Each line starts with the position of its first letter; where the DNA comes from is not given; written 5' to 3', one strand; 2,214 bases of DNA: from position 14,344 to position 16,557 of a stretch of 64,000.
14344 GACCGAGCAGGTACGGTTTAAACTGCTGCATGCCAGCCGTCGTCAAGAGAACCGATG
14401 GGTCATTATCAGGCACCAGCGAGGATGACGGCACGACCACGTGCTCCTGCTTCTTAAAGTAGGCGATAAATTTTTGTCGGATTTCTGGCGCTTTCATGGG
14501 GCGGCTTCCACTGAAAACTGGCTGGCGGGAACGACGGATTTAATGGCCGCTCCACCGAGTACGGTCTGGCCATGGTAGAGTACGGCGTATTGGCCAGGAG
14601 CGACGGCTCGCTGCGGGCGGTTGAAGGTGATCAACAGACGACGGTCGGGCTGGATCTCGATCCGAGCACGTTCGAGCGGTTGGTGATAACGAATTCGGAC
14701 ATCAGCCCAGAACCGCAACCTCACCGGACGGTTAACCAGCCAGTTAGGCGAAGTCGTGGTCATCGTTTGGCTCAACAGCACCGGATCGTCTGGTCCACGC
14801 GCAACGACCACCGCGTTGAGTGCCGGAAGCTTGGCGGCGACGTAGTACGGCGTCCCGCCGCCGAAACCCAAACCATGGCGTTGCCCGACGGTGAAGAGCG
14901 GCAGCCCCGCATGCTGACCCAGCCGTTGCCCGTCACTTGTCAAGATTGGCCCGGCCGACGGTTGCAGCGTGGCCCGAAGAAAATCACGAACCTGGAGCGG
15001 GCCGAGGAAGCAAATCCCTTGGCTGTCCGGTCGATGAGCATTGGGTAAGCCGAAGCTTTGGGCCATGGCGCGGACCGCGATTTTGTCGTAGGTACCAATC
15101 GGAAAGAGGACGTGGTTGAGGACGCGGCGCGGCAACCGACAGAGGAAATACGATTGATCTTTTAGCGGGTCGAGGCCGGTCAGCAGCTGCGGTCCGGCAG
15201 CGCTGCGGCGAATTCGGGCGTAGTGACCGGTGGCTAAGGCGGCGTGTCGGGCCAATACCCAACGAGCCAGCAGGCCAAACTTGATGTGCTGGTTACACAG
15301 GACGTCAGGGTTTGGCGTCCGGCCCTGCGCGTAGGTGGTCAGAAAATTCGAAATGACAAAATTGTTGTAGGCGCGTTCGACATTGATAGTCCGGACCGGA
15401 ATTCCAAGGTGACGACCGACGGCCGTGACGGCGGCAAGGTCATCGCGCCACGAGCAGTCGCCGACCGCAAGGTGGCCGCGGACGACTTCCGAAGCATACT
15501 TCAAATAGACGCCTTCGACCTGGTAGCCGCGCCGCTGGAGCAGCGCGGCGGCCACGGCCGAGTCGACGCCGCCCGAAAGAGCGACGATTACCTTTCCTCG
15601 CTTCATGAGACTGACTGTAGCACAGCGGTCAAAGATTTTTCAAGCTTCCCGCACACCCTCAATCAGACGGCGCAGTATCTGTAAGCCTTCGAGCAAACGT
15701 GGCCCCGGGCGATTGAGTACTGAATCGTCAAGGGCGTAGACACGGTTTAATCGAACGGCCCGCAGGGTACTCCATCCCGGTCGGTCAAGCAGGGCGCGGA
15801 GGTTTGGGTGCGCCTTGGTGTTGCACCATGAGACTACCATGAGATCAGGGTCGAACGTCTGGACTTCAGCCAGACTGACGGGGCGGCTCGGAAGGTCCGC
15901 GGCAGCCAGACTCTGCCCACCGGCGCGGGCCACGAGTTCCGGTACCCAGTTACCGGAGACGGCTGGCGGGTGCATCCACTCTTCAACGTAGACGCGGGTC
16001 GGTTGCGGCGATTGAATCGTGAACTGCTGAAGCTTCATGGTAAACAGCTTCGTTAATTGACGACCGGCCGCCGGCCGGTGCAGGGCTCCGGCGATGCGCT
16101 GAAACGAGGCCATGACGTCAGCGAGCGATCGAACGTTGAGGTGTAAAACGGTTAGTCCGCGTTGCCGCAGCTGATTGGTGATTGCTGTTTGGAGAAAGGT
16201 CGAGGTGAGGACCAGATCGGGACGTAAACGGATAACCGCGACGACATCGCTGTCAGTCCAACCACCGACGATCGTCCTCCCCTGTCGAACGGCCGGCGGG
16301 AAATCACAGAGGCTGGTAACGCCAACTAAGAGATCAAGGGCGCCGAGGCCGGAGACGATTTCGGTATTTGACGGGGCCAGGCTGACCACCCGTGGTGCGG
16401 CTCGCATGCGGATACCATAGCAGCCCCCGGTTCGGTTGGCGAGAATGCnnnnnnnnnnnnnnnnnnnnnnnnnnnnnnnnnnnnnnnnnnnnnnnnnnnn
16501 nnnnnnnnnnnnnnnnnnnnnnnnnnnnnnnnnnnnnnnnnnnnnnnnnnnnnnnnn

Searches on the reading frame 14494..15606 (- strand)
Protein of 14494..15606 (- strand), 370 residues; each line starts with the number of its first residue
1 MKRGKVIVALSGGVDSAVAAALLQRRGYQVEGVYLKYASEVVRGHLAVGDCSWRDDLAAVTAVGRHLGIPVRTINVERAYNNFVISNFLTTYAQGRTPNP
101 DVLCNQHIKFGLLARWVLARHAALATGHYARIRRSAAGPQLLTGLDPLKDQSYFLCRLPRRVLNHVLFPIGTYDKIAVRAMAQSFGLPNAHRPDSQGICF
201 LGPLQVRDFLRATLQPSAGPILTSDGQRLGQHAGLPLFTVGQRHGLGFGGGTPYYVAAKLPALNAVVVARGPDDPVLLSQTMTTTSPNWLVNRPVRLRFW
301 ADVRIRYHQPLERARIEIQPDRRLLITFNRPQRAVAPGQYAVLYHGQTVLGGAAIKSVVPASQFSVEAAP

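Call 61: search_protein_families(library=pfam, proteins=[window:14494-15606:-], max_evalue=0.001)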
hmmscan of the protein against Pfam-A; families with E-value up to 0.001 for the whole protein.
window:14494-15606:- (370 aa): 6 families
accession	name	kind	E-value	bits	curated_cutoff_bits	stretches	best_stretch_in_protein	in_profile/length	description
PF03054.22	tRNA_Me_trans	-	2e-67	227.2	20.6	1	5-202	2-201/202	tRNA methyl transferase HUP domain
PF20258.4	tRNA_Me_trans_C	-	8.9e-21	74.5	20.6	1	279-355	1-77/77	Aminomethyltransferase beta-barrel domain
PF20259.3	tRNA_Me_trans_M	-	5.7e-17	61.5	27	1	207-270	1-66/66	tRNA methyl transferase PRC-barrel domain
PF02568.20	ThiI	-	4.4e-06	26.9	20.5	1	3-37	3-37/197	Thiamine biosynthesis protein (ThiI)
PF06508.19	QueC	-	0.00021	21.3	22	1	5-39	1-35/210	Queuosine biosynthesis protein QueC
PF02540.23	NAD_synthase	-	0.00023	20.8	21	1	5-83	20-88/242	NAD synthase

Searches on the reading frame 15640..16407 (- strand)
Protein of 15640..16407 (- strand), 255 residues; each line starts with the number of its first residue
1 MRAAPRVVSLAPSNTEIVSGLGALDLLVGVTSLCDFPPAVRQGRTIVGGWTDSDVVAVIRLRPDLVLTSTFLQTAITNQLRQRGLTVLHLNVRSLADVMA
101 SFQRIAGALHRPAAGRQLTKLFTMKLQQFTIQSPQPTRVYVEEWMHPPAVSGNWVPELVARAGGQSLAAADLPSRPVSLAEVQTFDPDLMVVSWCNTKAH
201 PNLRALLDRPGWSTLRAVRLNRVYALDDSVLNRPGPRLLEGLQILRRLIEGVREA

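Call 61: search_protein_families(library=pfam, proteins=[window:15640-16407:-], max_evalue=0.001)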
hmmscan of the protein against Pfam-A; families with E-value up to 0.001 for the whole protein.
window:15640-16407:- (255 aa): 1 family
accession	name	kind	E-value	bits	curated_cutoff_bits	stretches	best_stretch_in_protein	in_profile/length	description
PF01497.23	Peripla_BP_2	-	1.3e-22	80.9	27.5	1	7-229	1-234/235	Periplasmic binding protein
